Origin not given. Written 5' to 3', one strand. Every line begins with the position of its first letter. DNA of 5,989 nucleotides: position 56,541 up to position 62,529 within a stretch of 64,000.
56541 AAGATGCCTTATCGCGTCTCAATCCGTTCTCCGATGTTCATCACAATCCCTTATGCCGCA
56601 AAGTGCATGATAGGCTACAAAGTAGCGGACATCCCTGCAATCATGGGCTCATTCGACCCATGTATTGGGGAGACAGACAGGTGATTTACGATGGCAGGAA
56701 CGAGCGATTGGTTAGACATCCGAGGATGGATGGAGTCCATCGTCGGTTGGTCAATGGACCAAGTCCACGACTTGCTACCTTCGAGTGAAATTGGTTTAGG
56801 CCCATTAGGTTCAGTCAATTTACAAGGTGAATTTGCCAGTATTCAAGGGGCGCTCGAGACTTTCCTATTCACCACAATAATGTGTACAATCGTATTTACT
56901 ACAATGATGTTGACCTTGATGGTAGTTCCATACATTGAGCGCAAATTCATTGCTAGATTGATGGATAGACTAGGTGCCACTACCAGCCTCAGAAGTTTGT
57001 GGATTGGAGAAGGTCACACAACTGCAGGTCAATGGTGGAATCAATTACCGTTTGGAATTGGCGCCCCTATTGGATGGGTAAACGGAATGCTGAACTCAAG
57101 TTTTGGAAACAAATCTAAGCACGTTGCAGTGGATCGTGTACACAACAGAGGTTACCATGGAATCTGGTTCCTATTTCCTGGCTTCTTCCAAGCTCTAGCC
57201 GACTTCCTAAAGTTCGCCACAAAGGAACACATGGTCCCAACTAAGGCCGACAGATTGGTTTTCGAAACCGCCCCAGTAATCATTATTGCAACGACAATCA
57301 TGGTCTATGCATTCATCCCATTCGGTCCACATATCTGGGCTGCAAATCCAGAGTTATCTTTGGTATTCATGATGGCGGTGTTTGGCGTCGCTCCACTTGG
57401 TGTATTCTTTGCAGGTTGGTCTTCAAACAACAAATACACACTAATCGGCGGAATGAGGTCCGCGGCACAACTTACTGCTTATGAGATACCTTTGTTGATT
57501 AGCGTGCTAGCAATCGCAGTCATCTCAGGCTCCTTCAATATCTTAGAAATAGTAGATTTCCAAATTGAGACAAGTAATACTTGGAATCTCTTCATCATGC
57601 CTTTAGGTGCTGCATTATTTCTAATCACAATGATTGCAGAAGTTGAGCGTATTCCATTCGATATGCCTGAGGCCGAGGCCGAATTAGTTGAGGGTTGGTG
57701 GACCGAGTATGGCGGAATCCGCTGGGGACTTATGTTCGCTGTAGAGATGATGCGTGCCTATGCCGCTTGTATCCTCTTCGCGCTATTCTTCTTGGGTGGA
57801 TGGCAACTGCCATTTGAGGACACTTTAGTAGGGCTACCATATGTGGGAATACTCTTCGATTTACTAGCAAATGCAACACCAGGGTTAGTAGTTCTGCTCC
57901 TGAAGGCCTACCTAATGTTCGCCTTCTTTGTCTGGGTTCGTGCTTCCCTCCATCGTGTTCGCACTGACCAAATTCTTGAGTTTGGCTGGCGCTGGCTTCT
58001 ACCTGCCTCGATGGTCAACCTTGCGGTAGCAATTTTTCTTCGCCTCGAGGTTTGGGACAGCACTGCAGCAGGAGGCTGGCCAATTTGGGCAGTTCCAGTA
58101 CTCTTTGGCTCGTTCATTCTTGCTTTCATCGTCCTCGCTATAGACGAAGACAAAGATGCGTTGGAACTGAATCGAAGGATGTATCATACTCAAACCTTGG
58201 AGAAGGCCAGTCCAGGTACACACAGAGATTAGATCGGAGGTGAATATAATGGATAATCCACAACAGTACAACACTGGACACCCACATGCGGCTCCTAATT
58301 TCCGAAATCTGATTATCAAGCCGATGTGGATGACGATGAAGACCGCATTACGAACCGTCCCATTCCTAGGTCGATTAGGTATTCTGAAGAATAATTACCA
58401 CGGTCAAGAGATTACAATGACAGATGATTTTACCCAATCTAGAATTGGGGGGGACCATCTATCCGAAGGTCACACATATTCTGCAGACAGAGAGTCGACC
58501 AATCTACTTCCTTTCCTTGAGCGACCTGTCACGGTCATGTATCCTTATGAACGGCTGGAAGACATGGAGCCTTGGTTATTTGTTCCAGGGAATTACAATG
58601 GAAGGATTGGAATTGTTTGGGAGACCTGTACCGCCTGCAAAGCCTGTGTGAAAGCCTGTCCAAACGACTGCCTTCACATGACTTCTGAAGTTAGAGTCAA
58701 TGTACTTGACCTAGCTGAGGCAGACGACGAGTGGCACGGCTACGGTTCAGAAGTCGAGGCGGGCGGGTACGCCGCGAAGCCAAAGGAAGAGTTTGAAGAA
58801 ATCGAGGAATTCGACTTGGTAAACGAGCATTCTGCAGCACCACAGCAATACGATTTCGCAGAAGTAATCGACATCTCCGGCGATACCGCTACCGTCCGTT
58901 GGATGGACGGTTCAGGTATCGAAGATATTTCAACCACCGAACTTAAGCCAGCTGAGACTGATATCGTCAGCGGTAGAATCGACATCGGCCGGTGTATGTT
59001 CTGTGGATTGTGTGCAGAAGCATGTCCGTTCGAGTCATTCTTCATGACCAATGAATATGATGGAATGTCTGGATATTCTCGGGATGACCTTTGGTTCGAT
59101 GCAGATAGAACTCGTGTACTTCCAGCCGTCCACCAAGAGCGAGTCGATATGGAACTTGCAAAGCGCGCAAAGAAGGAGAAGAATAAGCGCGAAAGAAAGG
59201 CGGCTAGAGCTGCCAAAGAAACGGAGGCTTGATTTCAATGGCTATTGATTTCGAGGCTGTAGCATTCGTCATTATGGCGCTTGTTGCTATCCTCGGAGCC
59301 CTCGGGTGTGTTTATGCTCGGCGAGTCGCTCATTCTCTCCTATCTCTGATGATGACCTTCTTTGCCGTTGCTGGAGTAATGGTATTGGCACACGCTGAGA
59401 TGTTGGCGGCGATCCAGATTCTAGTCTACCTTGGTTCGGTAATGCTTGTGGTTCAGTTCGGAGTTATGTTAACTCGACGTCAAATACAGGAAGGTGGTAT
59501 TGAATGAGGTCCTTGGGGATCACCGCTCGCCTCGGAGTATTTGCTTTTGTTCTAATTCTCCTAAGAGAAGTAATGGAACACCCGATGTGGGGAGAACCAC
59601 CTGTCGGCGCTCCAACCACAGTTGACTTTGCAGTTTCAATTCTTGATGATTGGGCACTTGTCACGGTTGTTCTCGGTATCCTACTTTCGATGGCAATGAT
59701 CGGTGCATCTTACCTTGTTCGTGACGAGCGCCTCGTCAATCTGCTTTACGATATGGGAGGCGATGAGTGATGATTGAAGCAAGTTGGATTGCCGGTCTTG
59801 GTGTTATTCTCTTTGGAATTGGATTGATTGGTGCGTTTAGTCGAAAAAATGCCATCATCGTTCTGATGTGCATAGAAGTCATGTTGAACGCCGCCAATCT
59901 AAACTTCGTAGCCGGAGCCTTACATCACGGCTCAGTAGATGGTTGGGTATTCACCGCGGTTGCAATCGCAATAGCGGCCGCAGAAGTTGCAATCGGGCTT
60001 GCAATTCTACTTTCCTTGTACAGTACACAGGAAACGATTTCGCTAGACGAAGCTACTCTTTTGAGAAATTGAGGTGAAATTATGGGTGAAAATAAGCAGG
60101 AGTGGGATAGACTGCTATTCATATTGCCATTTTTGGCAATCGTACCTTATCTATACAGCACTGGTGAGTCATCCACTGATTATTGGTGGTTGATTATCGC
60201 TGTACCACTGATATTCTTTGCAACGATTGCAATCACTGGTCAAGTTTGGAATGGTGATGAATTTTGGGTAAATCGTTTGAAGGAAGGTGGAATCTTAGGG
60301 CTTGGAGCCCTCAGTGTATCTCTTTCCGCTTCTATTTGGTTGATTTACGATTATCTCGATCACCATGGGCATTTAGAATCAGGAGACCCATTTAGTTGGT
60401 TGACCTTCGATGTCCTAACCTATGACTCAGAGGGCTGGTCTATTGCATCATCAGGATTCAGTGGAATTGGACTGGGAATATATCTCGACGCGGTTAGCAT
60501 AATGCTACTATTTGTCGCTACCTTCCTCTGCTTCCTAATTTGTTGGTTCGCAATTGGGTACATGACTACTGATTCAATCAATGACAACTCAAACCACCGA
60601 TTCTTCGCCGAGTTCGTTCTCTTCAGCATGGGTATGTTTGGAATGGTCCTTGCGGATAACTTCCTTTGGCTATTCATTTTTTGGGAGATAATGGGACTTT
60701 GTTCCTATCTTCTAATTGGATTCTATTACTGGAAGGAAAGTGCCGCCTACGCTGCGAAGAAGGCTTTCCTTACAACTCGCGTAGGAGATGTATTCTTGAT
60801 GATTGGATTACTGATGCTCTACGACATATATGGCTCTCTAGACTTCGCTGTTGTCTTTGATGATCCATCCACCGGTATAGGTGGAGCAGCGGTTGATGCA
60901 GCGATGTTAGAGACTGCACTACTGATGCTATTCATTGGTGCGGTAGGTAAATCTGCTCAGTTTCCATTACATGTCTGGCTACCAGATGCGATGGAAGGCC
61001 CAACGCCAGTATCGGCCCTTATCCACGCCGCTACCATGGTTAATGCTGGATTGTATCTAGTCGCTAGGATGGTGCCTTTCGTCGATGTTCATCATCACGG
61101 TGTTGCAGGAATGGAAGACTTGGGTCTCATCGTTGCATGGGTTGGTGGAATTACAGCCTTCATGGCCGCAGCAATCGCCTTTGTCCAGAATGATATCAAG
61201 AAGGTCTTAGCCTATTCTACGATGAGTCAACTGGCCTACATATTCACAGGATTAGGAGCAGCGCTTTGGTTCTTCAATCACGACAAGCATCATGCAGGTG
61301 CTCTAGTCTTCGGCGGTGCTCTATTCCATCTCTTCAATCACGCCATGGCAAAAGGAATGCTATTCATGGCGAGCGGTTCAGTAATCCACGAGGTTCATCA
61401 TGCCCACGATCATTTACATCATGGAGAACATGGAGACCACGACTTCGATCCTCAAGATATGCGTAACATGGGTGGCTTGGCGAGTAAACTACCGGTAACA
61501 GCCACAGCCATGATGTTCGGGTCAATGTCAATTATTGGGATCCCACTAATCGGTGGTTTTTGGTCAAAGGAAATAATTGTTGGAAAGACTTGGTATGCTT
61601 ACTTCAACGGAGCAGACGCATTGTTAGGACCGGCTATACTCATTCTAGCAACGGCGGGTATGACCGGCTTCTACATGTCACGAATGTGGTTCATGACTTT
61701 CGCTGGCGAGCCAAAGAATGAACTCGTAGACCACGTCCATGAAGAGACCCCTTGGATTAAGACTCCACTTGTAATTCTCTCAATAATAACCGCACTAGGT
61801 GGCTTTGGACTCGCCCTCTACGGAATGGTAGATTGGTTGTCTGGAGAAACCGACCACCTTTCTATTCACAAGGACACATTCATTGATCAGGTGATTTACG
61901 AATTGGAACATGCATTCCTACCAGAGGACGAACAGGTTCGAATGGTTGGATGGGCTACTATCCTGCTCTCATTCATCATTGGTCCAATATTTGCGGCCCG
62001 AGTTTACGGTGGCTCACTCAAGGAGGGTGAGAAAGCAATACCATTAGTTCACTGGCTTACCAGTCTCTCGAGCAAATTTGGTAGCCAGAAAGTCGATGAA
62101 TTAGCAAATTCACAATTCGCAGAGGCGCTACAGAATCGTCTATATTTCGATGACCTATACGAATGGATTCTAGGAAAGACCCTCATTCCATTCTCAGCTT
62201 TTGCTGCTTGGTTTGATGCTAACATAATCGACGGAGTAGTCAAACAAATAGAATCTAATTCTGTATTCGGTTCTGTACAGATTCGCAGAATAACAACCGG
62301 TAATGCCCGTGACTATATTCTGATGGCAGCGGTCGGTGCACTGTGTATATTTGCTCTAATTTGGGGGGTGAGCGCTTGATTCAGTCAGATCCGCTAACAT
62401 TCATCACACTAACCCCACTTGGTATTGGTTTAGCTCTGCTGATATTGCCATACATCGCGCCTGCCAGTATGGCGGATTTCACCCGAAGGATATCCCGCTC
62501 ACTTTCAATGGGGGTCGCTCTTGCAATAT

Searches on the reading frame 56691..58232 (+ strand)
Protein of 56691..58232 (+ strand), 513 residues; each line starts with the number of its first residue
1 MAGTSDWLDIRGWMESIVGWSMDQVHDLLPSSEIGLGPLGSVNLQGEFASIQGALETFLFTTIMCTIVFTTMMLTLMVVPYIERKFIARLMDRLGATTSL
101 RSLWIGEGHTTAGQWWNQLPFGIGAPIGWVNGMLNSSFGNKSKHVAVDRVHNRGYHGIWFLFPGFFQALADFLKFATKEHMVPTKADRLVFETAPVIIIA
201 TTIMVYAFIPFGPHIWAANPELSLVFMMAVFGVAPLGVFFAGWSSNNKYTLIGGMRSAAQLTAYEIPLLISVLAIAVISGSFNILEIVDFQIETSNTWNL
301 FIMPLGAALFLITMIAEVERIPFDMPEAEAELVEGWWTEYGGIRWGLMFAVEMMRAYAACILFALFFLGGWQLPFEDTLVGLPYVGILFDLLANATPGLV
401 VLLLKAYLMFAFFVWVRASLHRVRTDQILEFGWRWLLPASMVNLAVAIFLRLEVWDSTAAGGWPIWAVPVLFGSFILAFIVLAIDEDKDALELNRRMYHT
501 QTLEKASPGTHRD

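Call 6: search_protein_families(library=pfam, proteins=[window:56691-58232:+], max_evalue=0.001)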
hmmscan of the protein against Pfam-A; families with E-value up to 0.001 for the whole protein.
window:56691-58232:+ (513 aa): 1 family
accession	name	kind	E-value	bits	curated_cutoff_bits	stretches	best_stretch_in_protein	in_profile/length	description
PF00146.26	NADHdh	-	7.5e-90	301.7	27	1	164-447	41-297/298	NADH dehydrogenase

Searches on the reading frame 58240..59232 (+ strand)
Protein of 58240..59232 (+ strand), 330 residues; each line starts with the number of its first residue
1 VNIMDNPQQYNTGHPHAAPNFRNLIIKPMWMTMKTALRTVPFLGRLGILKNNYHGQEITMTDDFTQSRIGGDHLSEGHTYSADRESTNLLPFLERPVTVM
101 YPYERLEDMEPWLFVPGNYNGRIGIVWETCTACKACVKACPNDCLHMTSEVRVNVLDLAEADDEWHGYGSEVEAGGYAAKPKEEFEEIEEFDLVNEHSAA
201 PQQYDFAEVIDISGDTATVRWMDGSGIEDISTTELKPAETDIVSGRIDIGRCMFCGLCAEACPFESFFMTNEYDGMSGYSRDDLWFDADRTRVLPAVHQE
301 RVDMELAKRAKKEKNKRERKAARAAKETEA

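Call 6: search_protein_families(library=pfam, proteins=[window:58240-59232:+], max_evalue=0.001)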
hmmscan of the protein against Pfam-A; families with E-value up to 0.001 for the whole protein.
window:58240-59232:+ (330 aa): 10 families
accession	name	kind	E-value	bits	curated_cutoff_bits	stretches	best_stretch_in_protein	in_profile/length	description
PF00037.32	Fer4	-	1.4e-11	44.2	21.1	2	247-265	3-21/24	4Fe-4S binding domain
PF12838.12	Fer4_7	-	3.7e-10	40.5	27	2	243-265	29-51/52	4Fe-4S dicluster domain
PF13237.11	Fer4_10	-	1.1e-09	38.6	25.5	1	127-152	6-22/53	4Fe-4S dicluster domain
PF13187.11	Fer4_9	-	1.7e-09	38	27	1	130-145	2-17/52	4Fe-4S dicluster domain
PF12797.12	Fer4_2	-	1.8e-07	31.1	24.5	1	125-141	5-21/22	4Fe-4S binding domain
PF13183.11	Fer4_8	-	3.2e-07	31.2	27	0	125-143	49-67/68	4Fe-4S dicluster domain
PF13484.11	Fer4_16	-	1.2e-06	29.6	30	0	129-150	1-21/66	4Fe-4S double cluster binding domain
PF14697.11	Fer4_21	-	1.7e-06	28.5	35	1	124-147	35-59/59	4Fe-4S dicluster domain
PF13534.11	Fer4_17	-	2.4e-06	28.4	22.2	0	126-143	42-59/61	4Fe-4S dicluster domain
PF12800.12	Fer4_4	-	2.9e-05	24.5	24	0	128-142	2-16/17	4Fe-4S binding domain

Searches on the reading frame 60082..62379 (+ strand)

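Call 72: search_protein_families(library=pfam, proteins=[window:60082-62379:+], max_evalue=0.00001)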
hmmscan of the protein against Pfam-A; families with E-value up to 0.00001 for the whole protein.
window:60082-62379:+ (765 aa): 2 families
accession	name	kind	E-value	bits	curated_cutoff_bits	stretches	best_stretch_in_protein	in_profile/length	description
PF00361.26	Proton_antipo_M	-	1.4e-68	231.7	21.5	1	191-504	1-276/294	NADH:quinone oxidoreductase/Mrp antiporter, TM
PF00662.26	Proton_antipo_N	-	1.3e-09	38.3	24.5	1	128-175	8-51/51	NADH-Ubiquinone oxidoreductase (complex I), chain 5 N-terminus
